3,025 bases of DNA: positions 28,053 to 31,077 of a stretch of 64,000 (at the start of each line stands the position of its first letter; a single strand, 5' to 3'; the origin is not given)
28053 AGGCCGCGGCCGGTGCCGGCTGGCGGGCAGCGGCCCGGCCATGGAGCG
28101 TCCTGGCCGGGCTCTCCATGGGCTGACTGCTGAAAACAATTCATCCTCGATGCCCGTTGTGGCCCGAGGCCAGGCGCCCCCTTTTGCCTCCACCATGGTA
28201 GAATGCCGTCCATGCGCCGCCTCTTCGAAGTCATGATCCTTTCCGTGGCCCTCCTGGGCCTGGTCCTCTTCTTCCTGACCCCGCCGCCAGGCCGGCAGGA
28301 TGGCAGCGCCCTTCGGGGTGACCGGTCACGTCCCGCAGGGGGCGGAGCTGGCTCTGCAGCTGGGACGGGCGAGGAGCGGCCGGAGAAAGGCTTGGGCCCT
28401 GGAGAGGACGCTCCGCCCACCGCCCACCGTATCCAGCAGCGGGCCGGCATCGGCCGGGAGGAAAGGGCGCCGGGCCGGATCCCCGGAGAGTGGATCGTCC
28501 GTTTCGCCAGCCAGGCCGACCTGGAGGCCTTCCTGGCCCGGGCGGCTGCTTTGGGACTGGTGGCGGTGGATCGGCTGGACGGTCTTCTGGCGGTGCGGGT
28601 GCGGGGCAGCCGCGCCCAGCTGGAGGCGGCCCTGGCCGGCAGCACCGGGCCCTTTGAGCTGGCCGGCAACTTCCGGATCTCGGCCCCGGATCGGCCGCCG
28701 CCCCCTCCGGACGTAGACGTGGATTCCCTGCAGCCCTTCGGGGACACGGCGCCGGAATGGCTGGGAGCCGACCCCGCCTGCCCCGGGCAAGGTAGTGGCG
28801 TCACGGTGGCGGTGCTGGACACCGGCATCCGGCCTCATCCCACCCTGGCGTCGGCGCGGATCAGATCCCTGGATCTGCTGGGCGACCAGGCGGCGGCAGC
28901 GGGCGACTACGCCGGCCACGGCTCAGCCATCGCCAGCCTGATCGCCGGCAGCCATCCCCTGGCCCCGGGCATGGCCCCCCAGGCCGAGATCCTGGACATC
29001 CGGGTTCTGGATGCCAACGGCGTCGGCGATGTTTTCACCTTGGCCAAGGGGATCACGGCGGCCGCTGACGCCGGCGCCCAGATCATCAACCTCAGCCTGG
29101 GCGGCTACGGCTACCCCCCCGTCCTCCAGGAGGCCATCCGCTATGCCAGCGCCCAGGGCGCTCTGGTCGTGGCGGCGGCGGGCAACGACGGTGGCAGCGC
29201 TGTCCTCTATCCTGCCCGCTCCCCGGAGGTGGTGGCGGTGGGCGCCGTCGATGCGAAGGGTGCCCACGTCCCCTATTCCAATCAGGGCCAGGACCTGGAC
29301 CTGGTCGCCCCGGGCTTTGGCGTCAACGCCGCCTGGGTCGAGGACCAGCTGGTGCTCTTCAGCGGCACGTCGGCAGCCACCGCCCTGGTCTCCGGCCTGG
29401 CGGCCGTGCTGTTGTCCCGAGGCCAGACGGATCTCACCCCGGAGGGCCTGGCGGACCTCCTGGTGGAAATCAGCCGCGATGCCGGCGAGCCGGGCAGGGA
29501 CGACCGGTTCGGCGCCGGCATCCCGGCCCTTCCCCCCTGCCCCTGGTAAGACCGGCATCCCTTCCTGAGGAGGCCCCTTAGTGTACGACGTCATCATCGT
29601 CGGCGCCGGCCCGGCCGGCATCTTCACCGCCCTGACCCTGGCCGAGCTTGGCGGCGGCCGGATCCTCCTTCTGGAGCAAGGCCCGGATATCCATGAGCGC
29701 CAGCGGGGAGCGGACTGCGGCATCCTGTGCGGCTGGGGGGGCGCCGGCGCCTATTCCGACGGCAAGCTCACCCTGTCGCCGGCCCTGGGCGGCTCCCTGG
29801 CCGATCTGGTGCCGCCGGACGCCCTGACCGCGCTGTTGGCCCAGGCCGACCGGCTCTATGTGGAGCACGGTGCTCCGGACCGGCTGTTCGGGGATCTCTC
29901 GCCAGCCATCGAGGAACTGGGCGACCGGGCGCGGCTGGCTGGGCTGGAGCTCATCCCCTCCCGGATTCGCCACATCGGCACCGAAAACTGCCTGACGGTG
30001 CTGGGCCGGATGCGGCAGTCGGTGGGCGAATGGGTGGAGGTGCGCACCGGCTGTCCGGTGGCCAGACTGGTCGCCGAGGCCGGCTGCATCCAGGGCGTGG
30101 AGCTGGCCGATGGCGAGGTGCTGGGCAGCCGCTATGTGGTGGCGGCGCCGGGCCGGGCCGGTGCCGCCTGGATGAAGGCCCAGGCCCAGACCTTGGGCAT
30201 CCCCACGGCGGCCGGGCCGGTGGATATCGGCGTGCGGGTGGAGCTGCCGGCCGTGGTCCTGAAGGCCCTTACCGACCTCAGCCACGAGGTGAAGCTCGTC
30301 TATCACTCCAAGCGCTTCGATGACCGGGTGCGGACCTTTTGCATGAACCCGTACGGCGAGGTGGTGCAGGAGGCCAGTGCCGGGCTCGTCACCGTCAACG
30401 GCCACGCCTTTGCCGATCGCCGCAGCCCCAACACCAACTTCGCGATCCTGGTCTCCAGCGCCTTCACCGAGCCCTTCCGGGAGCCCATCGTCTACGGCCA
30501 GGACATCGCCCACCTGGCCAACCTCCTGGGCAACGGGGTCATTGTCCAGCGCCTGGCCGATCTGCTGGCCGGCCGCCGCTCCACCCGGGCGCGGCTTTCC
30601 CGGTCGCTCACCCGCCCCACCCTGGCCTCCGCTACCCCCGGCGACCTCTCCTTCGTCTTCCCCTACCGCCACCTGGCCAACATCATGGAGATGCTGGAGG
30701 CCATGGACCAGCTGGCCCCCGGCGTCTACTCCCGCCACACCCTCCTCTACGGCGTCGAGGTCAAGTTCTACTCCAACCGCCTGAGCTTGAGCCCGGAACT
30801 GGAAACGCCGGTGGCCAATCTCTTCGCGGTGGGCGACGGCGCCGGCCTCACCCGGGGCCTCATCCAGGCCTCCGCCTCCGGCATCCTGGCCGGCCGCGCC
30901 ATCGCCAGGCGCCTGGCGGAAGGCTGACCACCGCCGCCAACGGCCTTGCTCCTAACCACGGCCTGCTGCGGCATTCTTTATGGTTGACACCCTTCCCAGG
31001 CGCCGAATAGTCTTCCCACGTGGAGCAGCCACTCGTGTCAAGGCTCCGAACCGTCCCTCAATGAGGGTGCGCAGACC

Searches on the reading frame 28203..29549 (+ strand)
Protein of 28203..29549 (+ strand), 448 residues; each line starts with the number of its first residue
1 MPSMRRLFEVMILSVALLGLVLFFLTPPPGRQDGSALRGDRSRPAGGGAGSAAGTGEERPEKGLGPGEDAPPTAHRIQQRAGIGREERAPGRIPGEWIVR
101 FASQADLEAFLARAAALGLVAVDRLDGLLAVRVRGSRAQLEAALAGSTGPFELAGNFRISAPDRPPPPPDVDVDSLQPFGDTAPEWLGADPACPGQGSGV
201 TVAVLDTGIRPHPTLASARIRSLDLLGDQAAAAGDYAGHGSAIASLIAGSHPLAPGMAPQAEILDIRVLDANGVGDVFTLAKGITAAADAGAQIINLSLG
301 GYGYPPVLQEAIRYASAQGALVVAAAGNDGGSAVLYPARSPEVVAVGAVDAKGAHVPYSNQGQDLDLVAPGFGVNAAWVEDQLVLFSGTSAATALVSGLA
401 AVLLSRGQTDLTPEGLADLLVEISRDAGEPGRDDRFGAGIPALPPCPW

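Call 65: search_protein_families(library=pfam, proteins=[window:28203-29549:+], max_evalue=0.00001)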
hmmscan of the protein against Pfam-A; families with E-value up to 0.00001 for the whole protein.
window:28203-29549:+ (448 aa): 1 family
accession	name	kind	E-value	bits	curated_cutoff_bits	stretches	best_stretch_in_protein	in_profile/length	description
PF00082.27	Peptidase_S8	-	2.5e-47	162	21.8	1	197-439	1-288/288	Subtilase family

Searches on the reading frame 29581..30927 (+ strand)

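Call 65: search_protein_families(library=pfam, proteins=[window:29581-30927:+], max_evalue=0.00001)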
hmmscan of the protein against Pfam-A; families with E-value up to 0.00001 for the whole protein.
window:29581-30927:+ (448 aa): 5 families
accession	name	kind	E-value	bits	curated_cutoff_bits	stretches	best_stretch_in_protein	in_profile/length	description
PF21688.3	FAD-depend_C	-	1.4e-12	48.7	27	1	237-394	34-195/197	FAD-dependent protein, C-terminal domain-like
PF01134.28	GIDA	-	1e-08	35.1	22.1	0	390-446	331-388/391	Glucose inhibited division protein A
PF01266.30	DAO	-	2.2e-08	34.5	27.9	1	3-196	1-204/353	FAD dependent oxidoreductase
PF07992.20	Pyr_redox_2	-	4.4e-08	33.3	26.1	0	2-38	1-36/291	Pyridine nucleotide-disulphide oxidoreductase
PF00890.30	FAD_binding_2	-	2.3e-06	27.5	20.4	0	3-206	1-223/414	FAD binding domain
